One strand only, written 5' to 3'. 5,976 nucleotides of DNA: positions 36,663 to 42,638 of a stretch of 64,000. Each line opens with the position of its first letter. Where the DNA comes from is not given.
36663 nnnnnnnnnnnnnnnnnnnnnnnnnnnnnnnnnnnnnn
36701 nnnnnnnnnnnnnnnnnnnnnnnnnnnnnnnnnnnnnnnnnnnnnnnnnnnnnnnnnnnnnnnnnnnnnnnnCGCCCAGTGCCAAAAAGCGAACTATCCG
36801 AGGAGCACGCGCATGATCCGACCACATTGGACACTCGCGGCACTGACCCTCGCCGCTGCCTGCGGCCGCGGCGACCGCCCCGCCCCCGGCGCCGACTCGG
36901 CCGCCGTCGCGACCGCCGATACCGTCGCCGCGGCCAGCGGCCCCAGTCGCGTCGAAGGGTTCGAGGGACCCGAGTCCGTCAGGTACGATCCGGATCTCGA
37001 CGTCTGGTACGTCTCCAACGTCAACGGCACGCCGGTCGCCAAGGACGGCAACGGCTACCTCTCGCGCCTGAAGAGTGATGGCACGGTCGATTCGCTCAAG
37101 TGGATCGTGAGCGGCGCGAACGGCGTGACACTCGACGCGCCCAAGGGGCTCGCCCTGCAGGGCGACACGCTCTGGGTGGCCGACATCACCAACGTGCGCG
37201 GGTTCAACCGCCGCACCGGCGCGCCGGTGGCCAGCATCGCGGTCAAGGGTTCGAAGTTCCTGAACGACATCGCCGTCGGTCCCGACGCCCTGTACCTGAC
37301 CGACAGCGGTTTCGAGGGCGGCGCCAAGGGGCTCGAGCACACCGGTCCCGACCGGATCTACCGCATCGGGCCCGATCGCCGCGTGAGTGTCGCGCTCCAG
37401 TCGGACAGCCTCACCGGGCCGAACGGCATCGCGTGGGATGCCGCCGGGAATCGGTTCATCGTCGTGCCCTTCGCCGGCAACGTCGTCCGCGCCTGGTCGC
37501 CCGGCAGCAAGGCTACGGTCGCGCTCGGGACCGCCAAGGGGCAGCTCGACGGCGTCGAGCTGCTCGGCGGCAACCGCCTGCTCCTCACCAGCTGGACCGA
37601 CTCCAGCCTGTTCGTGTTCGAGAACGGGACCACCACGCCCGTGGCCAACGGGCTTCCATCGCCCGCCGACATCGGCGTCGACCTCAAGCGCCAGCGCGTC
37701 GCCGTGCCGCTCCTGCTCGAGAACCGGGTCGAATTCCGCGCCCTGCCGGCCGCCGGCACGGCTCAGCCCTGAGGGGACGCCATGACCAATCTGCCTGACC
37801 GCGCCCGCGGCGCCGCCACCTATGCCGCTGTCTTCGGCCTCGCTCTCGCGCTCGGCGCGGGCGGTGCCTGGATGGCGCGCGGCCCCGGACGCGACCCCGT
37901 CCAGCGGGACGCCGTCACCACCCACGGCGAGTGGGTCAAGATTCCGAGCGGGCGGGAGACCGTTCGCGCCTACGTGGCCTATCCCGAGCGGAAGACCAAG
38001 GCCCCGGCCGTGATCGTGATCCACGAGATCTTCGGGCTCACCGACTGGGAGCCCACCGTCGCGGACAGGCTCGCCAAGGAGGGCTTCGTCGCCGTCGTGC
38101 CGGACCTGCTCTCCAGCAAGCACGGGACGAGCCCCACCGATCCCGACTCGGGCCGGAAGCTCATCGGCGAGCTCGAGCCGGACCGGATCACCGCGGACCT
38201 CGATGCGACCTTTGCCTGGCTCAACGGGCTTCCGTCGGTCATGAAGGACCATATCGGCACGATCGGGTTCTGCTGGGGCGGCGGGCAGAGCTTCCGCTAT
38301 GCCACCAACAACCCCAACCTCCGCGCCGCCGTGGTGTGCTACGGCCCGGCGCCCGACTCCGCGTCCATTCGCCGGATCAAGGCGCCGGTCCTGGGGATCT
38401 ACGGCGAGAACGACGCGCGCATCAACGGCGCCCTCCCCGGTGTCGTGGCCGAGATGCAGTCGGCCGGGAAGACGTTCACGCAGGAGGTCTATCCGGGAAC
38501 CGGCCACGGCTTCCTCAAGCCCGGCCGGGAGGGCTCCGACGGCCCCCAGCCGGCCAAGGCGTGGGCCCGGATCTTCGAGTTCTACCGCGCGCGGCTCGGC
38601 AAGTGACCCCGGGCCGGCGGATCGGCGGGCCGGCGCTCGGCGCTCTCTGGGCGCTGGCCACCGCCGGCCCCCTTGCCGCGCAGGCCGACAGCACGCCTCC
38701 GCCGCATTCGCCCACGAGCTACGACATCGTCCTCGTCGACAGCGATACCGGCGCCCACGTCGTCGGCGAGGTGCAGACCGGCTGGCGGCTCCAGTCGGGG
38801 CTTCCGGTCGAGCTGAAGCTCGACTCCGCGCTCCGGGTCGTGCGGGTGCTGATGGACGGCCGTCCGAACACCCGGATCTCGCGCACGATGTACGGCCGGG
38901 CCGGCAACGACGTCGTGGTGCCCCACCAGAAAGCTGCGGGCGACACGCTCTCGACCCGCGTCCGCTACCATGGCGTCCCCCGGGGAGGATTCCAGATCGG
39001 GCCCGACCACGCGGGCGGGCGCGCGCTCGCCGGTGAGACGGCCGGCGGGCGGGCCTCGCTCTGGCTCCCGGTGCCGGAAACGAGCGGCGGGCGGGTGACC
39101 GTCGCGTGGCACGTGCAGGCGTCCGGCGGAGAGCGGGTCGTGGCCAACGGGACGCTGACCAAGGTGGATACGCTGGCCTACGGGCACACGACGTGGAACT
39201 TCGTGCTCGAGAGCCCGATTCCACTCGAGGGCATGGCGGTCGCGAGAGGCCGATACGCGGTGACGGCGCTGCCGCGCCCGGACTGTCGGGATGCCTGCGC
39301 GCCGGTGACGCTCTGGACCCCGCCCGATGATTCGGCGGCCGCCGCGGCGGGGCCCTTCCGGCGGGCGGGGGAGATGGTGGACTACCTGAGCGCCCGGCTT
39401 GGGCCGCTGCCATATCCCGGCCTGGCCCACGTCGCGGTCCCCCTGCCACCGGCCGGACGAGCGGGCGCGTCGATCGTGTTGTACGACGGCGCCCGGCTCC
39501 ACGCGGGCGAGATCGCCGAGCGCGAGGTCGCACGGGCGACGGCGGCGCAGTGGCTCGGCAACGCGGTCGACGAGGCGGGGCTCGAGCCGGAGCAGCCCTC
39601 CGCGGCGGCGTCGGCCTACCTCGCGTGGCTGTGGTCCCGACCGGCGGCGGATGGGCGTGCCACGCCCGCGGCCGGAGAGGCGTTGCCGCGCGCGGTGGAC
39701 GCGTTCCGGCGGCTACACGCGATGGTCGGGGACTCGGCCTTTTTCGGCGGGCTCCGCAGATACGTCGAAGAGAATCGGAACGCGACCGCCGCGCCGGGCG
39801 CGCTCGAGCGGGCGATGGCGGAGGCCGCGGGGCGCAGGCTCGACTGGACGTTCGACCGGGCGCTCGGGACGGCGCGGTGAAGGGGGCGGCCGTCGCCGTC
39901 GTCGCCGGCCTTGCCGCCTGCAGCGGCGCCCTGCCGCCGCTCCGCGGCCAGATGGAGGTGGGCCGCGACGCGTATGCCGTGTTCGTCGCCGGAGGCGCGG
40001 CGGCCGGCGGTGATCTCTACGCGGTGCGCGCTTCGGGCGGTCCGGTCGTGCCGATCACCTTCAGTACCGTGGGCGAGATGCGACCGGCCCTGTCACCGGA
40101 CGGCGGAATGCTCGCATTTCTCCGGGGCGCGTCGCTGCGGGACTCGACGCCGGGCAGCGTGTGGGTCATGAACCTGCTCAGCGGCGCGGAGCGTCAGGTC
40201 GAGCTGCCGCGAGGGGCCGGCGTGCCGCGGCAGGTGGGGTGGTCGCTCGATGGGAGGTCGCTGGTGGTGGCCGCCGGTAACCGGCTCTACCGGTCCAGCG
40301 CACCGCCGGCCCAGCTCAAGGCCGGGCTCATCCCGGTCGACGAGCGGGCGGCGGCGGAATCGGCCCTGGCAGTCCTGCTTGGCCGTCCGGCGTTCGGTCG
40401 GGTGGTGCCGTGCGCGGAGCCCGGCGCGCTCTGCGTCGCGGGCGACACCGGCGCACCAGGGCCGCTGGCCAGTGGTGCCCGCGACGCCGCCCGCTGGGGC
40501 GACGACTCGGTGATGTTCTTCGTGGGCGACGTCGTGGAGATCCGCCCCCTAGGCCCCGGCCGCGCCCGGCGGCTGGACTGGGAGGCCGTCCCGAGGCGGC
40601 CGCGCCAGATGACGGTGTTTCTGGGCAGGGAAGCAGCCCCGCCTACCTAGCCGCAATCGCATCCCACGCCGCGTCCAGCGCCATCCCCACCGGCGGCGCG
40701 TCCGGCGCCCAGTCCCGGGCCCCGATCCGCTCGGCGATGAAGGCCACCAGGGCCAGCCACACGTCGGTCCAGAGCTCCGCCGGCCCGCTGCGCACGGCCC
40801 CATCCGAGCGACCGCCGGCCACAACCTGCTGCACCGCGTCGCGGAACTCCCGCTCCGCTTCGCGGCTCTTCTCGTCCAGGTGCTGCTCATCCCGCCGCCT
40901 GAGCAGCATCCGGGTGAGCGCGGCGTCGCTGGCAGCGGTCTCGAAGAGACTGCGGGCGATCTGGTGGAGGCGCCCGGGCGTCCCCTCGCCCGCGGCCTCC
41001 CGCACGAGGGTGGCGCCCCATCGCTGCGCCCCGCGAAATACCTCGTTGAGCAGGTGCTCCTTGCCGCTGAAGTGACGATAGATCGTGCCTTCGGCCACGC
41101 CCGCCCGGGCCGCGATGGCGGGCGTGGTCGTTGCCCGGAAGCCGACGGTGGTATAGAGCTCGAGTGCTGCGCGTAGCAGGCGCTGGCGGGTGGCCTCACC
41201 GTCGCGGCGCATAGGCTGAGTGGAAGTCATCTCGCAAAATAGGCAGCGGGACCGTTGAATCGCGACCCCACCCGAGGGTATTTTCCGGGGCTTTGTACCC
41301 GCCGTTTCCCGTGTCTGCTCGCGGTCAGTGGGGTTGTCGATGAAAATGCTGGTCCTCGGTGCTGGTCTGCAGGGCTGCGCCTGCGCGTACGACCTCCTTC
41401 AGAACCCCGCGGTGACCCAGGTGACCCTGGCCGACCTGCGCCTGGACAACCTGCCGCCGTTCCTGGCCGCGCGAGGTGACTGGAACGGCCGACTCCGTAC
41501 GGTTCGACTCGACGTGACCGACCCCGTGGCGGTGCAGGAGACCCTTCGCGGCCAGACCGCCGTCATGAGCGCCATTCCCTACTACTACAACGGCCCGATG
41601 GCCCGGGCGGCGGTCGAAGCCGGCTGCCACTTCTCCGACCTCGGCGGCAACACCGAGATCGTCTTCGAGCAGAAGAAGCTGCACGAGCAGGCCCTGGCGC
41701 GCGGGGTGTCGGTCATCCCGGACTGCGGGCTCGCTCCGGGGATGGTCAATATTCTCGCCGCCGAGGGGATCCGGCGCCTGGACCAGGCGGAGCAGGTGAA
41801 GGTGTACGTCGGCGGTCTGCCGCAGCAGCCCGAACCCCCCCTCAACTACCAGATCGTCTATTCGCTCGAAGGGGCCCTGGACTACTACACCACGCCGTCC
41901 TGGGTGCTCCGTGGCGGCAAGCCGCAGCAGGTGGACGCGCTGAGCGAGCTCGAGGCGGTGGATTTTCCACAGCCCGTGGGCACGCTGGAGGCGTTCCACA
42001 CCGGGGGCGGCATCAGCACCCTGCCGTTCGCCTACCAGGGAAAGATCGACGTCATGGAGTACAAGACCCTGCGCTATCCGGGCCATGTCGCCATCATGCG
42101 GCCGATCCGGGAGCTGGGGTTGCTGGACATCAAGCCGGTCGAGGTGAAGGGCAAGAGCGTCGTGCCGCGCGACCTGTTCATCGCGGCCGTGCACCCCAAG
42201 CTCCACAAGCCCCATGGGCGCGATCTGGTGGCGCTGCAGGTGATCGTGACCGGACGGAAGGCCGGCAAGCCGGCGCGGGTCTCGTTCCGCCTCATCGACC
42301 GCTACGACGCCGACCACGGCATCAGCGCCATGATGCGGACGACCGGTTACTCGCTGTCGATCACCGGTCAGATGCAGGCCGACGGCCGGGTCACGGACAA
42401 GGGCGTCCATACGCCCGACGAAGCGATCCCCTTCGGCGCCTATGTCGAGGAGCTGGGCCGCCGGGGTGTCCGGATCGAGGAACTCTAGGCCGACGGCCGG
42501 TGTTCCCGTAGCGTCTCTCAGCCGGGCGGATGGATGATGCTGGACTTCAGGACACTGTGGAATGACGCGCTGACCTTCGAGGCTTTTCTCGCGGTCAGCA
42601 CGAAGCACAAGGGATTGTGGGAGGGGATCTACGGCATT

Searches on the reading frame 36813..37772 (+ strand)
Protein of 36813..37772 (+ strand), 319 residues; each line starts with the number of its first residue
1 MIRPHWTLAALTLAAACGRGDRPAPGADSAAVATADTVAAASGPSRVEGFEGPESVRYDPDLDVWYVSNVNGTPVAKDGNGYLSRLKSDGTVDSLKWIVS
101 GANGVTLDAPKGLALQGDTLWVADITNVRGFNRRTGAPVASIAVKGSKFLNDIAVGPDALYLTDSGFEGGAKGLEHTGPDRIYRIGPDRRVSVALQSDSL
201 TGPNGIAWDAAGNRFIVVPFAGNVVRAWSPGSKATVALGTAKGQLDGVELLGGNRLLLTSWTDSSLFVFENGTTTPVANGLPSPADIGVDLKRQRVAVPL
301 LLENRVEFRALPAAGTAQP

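Call 3: search_protein_families(library=pfam, proteins=[window:36813-37772:+], max_evalue=0.01)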
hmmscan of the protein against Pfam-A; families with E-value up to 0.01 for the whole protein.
window:36813-37772:+ (319 aa): 1 family
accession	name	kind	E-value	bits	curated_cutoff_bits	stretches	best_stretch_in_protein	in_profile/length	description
PF08450.18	SGL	-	4.6e-06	26.9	26.3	1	118-218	52-151/246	SMP-30/Gluconolactonase/LRE-like region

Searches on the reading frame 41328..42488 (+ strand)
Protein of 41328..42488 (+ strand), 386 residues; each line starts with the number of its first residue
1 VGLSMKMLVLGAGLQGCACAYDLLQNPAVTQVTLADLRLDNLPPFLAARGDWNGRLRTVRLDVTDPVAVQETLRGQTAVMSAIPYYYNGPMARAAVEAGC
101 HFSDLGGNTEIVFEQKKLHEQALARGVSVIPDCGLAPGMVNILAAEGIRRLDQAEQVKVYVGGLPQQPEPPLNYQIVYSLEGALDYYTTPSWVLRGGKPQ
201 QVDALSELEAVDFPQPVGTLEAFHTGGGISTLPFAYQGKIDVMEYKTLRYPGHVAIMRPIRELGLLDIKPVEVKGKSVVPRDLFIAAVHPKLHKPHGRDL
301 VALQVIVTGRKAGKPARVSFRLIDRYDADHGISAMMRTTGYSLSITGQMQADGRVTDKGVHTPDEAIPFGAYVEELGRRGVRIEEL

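Call 57: search_protein_families(library=pfam, proteins=[window:41328-42488:+], max_evalue=0.0001)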
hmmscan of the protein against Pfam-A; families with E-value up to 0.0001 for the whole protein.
window:41328-42488:+ (386 aa): 2 families
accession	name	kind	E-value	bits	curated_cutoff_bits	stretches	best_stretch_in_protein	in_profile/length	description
PF16653.10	Sacchrp_dh_C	-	5.6e-44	151.7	31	1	134-381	1-265/265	Saccharopine dehydrogenase C-terminal domain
PF03435.24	Sacchrp_dh_NADP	-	1.2e-13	51.9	25.1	1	8-129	2-128/129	Saccharopine dehydrogenase NADP binding domain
